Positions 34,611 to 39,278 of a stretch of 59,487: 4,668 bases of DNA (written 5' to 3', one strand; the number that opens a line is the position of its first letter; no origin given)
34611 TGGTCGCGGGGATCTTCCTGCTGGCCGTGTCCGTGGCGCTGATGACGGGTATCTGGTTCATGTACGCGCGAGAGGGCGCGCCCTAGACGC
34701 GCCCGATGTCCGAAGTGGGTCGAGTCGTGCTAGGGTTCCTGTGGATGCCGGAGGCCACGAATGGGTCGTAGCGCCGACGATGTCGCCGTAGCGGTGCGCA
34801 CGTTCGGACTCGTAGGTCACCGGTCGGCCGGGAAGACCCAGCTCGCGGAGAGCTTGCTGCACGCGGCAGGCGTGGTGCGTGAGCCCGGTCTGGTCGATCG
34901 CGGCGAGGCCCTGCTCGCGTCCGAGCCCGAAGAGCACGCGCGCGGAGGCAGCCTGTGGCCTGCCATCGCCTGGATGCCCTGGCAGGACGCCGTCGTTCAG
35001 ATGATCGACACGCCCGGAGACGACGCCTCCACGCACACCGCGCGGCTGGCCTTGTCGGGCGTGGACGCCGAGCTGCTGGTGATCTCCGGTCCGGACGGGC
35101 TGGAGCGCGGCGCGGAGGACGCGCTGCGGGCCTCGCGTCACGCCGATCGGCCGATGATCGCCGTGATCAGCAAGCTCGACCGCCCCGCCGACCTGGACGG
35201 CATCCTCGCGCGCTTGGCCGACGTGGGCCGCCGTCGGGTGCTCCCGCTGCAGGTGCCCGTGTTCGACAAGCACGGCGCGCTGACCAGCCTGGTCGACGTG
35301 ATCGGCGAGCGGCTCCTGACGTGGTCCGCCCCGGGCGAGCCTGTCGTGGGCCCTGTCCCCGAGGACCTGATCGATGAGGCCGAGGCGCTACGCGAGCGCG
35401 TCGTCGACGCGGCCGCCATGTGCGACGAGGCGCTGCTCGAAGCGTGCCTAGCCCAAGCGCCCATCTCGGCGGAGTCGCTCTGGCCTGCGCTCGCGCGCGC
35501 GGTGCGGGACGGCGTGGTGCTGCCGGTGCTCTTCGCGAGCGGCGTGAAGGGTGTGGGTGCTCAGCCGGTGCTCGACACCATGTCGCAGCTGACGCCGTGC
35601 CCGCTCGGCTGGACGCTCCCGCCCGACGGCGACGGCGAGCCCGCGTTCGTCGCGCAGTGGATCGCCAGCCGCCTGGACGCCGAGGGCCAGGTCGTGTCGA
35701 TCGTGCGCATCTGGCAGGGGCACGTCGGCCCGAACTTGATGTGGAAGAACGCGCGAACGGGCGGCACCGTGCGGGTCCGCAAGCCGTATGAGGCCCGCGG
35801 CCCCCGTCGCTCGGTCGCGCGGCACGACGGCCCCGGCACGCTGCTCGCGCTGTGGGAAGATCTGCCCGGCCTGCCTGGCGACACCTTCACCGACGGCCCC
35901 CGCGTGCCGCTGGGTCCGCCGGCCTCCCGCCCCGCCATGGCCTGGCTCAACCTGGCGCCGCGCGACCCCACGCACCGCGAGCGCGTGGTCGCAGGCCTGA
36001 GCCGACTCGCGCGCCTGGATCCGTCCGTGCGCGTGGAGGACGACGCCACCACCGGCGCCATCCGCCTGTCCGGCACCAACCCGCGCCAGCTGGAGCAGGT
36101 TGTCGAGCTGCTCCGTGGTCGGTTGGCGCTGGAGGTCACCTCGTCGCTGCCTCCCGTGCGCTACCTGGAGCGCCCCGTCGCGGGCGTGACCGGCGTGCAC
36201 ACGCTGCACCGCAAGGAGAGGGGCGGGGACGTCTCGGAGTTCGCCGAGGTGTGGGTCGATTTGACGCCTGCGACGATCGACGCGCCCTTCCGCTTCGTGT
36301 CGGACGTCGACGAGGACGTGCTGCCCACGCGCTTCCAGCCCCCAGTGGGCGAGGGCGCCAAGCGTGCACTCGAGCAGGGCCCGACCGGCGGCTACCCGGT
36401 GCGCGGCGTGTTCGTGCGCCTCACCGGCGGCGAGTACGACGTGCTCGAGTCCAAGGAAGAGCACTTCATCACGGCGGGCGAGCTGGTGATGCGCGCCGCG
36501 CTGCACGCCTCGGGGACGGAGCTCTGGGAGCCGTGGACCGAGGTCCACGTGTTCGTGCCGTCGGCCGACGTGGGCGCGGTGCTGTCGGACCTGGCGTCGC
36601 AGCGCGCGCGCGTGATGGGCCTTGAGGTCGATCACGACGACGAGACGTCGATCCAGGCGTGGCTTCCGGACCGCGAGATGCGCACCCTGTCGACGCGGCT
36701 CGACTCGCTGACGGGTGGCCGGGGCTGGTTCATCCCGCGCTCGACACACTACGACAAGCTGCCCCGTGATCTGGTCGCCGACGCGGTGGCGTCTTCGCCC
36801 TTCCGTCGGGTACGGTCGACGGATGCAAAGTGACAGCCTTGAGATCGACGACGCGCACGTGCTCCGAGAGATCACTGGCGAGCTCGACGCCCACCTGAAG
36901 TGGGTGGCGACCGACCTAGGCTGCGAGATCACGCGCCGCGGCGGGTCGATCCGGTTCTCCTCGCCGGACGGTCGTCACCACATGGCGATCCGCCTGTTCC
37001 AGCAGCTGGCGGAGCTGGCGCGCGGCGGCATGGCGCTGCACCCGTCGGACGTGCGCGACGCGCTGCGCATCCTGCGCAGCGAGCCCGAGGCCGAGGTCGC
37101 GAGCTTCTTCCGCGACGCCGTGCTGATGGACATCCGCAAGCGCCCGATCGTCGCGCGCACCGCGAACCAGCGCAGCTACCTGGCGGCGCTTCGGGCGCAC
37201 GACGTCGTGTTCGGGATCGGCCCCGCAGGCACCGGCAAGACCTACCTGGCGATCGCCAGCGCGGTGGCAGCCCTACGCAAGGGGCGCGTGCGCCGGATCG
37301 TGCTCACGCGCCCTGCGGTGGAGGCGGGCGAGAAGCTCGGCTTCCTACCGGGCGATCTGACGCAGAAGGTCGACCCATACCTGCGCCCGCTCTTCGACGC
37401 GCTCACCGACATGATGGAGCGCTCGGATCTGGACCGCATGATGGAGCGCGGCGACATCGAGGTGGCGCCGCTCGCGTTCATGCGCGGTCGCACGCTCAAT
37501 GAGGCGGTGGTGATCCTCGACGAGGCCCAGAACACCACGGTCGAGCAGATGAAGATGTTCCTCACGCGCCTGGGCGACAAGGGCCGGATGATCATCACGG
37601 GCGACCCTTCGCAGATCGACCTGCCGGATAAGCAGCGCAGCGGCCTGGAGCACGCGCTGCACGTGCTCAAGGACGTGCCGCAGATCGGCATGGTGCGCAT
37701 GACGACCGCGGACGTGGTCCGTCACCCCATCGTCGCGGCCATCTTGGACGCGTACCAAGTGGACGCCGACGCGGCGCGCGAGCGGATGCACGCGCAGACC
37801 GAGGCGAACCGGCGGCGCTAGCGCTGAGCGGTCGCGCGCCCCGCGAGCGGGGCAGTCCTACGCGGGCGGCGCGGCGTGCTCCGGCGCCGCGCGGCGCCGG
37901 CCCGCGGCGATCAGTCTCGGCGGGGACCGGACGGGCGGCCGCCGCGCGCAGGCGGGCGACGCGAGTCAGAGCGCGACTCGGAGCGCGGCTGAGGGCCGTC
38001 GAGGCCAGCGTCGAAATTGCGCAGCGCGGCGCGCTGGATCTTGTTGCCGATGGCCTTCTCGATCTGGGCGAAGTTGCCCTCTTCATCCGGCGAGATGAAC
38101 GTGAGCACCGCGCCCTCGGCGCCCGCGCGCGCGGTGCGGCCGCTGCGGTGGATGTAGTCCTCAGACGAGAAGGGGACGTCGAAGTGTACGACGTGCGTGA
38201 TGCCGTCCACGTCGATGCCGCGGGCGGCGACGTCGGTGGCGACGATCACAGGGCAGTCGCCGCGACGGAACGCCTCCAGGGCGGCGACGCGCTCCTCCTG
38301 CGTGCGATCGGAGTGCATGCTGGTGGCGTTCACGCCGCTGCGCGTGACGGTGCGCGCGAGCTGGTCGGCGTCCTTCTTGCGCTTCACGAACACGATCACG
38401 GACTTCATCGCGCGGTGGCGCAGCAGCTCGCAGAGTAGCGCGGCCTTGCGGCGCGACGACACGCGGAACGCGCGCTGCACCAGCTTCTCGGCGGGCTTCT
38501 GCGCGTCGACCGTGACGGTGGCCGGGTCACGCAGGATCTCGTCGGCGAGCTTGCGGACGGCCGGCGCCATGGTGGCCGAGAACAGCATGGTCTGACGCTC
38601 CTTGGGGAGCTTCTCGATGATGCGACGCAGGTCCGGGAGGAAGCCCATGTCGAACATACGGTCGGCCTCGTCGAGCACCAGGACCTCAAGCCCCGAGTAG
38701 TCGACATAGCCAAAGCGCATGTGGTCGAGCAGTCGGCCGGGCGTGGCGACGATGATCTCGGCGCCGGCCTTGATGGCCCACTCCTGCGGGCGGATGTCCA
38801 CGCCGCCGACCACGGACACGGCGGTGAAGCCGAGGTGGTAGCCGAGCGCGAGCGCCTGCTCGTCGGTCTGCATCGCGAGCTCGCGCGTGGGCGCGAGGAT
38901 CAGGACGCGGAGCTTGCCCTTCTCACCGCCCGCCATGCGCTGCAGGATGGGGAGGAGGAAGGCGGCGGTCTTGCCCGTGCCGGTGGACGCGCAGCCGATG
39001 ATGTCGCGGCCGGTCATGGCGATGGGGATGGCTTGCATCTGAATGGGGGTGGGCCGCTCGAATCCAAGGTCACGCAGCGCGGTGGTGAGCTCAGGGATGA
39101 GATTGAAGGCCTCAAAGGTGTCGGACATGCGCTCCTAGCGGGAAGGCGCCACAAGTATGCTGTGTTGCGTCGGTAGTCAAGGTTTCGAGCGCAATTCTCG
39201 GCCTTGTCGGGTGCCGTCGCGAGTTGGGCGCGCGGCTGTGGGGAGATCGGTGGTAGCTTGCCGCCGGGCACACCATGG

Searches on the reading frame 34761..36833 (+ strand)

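Call 68: search_protein_families(library=pfam, proteins=[window:34761-36833:+], max_evalue=0.0001)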
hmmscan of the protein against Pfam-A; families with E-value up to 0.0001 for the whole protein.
window:34761-36833:+ (690 aa): 4 families
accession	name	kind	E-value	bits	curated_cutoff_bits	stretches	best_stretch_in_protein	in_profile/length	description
PF00009.33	GTP_EFTU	-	3.2e-23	82.7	26.5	1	12-279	3-187/188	Elongation factor Tu GTP binding domain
PF03764.24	EFG_IV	-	2.1e-19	69.9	24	1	464-583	1-119/121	Elongation factor G, domain IV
PF00679.30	EFG_C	-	9e-15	54.9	27.9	1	588-672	2-86/89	Elongation factor G C-terminus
PF14492.12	EFG_III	-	2.3e-05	24.8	27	1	393-460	5-72/75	Elongation Factor G, domain III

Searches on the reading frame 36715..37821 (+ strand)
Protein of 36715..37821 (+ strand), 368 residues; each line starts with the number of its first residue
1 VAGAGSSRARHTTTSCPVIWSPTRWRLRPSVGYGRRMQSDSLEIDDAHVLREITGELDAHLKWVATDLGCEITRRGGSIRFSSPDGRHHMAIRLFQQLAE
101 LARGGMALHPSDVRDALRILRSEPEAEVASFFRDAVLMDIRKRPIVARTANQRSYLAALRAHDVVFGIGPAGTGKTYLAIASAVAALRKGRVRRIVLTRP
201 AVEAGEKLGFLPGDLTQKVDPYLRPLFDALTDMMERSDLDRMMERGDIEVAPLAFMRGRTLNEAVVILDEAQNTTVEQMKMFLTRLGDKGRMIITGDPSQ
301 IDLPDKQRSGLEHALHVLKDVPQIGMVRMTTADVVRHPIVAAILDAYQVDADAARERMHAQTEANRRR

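Call 68: search_protein_families(library=pfam, proteins=[window:36715-37821:+], max_evalue=0.0001)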
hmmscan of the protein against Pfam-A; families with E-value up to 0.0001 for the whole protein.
window:36715-37821:+ (368 aa): 4 families
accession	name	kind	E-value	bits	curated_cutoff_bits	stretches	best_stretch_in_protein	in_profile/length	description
PF02562.22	PhoH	-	2.4e-93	311.8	27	1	145-348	2-205/205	PhoH-like protein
PF13245.12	AAA_19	-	1.6e-08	35.2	25.1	1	157-301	6-129/134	AAA domain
PF13604.12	AAA_30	-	1.6e-08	34.9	27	1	150-301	4-128/191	AAA domain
PF01695.23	IstB_IS21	-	1.8e-06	28.1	24.1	1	161-193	92-123/238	IstB-like ATP binding protein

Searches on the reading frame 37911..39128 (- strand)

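Call 68: search_protein_families(library=pfam, proteins=[window:37911-39128:-], max_evalue=0.0001)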
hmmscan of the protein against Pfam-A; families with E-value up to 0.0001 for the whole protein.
window:37911-39128:- (405 aa): 3 families
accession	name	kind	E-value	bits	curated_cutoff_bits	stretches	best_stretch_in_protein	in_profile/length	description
PF00270.35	DEAD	-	9.4e-49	165.8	26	1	27-192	1-165/167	DEAD/DEAH box helicase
PF00271.37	Helicase_C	-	2.3e-32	111.9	23.5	1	228-336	2-110/110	Helicase conserved C-terminal domain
PF04851.21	ResIII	-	1.3e-07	32.1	22.5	1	47-187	30-162/164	Type III restriction enzyme, res subunit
